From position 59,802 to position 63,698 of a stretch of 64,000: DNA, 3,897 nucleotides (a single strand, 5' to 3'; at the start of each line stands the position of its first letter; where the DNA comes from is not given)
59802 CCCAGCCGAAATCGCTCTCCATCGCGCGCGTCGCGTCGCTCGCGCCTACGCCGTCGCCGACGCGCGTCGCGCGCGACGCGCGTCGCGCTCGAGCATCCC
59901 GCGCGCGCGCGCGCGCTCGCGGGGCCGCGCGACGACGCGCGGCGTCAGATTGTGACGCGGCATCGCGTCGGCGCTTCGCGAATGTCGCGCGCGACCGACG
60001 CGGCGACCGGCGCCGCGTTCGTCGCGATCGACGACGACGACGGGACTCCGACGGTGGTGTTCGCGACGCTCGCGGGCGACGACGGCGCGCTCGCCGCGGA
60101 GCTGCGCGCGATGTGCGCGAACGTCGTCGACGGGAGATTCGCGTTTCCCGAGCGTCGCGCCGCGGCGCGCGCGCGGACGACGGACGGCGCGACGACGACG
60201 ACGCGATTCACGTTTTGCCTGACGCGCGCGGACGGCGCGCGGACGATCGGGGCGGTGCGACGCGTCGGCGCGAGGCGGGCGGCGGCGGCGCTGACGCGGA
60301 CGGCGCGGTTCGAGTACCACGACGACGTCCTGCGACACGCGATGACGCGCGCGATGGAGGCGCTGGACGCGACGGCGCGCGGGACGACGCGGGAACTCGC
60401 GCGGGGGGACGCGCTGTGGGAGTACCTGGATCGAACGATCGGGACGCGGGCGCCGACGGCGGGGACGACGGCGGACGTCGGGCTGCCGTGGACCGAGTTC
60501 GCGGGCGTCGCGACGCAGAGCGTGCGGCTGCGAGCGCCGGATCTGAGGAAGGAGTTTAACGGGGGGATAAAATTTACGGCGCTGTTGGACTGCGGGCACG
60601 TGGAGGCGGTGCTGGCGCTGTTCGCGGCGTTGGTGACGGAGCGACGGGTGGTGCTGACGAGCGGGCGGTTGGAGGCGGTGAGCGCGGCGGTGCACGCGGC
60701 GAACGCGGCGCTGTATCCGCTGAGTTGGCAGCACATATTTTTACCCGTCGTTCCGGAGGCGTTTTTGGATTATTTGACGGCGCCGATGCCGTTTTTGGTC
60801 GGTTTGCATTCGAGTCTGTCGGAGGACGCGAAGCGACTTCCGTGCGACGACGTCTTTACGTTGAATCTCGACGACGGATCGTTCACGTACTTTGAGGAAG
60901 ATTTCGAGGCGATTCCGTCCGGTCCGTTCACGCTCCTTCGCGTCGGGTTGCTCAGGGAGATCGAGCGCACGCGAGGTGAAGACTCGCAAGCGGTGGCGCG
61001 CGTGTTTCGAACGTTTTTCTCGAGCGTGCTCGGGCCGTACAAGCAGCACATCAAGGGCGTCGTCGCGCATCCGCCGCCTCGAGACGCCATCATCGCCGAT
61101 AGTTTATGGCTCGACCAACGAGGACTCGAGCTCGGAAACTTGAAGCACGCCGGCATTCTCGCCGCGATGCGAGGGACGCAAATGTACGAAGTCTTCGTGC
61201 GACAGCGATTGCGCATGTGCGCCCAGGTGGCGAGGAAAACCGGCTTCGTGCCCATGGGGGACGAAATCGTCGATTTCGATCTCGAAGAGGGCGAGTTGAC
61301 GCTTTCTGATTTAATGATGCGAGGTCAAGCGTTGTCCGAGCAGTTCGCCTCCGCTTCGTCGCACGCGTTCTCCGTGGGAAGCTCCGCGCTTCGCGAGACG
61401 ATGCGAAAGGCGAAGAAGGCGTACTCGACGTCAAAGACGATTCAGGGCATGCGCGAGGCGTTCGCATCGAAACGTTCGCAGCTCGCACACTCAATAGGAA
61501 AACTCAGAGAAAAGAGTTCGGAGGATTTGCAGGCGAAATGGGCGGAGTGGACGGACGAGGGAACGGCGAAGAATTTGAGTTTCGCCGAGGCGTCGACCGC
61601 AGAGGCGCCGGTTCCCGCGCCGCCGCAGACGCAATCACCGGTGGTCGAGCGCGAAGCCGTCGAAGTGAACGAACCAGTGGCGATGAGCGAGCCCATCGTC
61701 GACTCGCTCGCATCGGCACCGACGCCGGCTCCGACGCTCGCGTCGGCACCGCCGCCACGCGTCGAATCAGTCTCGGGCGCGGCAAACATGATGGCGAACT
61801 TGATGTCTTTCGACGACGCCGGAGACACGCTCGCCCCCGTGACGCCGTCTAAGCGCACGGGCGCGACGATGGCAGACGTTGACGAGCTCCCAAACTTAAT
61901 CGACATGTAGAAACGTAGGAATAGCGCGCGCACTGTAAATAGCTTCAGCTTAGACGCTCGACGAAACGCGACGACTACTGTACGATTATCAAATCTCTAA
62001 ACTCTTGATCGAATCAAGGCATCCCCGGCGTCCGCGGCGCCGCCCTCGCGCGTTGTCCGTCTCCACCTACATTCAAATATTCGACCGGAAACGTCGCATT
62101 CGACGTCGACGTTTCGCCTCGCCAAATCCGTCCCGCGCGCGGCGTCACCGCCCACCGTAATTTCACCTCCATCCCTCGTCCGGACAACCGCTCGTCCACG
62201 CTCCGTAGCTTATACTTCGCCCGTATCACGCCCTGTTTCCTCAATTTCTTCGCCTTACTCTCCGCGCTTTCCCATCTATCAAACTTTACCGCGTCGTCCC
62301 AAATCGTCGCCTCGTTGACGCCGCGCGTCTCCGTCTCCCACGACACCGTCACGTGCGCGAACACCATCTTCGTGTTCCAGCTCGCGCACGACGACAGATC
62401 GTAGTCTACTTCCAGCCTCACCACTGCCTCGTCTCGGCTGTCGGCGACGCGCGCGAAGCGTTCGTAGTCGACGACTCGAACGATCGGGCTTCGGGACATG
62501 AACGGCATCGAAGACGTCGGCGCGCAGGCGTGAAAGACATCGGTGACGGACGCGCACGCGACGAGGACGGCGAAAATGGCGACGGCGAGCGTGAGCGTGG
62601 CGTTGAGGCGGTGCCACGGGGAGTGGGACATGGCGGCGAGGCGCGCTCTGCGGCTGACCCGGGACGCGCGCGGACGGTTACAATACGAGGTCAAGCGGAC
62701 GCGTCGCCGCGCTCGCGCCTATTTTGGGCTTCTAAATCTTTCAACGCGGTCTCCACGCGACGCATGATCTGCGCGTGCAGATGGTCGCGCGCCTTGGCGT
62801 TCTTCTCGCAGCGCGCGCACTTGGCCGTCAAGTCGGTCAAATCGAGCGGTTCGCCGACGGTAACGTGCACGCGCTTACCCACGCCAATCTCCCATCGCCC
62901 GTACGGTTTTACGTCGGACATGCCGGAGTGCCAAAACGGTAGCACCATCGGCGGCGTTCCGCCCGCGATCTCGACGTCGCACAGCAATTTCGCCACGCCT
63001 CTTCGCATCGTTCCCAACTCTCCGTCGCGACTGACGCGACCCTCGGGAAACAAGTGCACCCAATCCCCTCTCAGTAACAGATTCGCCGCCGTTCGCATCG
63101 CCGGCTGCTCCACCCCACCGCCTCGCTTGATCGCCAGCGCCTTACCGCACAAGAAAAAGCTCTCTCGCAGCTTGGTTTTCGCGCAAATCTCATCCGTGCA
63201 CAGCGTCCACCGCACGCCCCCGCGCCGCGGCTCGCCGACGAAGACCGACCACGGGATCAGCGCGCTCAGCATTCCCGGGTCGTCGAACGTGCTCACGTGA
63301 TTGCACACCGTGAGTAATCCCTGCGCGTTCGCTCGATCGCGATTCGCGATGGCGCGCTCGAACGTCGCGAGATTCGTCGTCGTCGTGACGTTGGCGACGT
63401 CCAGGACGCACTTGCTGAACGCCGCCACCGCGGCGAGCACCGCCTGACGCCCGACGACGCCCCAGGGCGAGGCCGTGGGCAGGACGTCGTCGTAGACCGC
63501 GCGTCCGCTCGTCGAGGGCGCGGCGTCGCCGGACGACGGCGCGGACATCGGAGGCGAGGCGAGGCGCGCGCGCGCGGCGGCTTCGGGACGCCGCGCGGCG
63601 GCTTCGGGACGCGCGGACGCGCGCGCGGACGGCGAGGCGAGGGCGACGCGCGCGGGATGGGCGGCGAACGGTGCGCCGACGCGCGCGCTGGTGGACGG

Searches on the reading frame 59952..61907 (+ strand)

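Call 52: search_protein_families(library=pfam, proteins=[window:59952-61907:+], max_evalue=0.01)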
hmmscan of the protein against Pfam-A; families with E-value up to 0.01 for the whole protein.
window:59952-61907:+ (652 aa): 1 family
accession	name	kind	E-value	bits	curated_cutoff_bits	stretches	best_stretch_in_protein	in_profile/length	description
PF02141.26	DENN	-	6.7e-32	111.4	23.4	1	185-308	63-185/186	DENN (AEX-3) domain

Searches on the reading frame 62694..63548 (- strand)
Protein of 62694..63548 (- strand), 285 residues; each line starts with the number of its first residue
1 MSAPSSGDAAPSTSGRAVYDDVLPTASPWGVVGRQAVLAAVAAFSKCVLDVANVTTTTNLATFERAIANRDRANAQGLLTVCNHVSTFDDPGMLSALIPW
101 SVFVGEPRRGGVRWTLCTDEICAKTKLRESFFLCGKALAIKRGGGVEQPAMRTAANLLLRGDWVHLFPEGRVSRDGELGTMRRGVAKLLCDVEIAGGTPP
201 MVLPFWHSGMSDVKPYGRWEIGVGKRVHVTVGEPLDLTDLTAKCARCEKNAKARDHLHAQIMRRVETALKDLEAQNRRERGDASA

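Call 52: search_protein_families(library=pfam, proteins=[window:62694-63548:-], max_evalue=0.01)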
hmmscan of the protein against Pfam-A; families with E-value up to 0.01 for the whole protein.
window:62694-63548:- (285 aa): 1 family
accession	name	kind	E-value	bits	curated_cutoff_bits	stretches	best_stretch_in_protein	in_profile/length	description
PF01553.26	Acyltransferase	-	1.5e-11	44.6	23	1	71-204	8-128/132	Acyltransferase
